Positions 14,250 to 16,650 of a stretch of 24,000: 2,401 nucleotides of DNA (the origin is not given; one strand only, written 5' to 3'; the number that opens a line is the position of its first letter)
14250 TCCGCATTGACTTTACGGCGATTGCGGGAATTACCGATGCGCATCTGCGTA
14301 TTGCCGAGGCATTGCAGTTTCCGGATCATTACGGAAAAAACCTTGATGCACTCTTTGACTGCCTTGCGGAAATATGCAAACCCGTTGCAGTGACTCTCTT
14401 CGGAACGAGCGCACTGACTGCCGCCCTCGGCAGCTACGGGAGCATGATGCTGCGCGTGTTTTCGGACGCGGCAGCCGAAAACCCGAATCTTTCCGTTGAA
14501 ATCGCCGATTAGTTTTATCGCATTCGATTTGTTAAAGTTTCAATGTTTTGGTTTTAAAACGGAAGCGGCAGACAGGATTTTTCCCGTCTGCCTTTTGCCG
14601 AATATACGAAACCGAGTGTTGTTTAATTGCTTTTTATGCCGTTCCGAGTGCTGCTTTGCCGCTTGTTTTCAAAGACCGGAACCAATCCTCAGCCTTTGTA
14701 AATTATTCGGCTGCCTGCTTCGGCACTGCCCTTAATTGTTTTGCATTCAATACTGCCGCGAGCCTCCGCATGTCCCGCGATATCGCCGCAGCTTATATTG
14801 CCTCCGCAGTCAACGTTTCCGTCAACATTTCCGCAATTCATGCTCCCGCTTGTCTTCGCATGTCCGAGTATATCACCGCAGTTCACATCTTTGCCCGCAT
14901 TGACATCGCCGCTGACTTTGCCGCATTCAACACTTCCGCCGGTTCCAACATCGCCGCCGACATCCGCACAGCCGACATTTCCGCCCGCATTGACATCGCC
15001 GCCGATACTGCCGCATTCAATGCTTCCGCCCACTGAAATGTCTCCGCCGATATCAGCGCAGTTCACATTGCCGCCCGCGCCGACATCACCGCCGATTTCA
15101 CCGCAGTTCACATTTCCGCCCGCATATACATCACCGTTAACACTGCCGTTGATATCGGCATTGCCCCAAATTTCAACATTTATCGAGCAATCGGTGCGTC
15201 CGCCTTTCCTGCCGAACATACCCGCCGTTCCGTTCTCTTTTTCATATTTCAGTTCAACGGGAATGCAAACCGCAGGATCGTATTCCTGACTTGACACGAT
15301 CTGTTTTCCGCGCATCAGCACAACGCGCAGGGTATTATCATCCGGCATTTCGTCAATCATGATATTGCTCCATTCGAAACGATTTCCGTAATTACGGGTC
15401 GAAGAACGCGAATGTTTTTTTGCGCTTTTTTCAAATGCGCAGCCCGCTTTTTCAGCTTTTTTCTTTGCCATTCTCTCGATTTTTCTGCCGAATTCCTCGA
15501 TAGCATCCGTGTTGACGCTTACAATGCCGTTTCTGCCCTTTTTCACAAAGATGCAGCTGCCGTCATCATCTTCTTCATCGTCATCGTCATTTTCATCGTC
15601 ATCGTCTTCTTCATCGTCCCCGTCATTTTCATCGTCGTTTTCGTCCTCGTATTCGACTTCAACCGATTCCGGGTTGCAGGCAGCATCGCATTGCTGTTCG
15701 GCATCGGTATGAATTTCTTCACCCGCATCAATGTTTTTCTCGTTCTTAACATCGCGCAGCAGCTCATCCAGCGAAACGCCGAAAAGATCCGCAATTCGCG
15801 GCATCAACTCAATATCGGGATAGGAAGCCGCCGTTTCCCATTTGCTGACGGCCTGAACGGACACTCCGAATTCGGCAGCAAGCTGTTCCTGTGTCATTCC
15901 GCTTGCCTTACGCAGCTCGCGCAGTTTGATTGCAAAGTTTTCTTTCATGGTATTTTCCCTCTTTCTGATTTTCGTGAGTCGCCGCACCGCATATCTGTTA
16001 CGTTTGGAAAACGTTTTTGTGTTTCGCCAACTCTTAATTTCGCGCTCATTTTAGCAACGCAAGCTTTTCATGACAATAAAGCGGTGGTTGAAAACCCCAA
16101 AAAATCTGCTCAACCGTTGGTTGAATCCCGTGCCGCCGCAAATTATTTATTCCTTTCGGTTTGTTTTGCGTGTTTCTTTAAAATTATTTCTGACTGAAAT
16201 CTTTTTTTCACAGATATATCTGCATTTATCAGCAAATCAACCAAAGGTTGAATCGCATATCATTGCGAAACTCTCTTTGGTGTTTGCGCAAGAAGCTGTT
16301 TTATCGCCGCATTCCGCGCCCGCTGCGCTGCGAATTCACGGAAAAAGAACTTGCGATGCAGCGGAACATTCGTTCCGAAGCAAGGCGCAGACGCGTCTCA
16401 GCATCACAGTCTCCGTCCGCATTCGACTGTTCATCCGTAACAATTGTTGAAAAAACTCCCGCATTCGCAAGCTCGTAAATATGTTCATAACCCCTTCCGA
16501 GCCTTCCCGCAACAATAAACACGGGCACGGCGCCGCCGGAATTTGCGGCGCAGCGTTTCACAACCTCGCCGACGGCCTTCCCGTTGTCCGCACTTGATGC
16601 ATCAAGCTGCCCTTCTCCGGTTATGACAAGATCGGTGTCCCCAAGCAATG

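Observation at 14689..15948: Transcription-factor HTH fused to a poly-acidic tract and a nine-rung cysteine ladder of exact 15-residue repeats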

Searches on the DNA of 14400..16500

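Call 85: search_rna_families(source=window, start=14400, end=16500, threshold=evalue, max_evalue=1)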
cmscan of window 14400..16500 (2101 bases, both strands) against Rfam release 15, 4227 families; matches with E-value up to 1: 1.
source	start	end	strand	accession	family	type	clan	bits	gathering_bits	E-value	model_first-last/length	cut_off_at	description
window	15564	15621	-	RF01306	sR52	Gene; snRNA; snoRNA; CD-box;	-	19.8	50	0.32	1-60/60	no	Small nucleolar RNA sR52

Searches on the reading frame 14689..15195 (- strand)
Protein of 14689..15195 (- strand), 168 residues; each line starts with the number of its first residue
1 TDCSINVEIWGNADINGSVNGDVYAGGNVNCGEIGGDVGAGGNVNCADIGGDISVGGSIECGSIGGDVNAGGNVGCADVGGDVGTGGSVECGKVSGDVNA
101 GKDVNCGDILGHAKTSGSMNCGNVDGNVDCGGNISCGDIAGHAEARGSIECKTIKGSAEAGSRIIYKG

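Call 5: search_protein_families(library=ncbifam, proteins=[window:14689-15195:-], max_evalue=10)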
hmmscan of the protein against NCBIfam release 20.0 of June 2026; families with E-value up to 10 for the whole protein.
window:14689-15195:- (168 aa): 0 families

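Call 6: search_solved_structures(query=window:14689-15195:-, max_evalue=10, show_alignments=2)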
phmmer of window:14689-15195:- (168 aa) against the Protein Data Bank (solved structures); distinct sequences matched with E-value up to 10: 0.
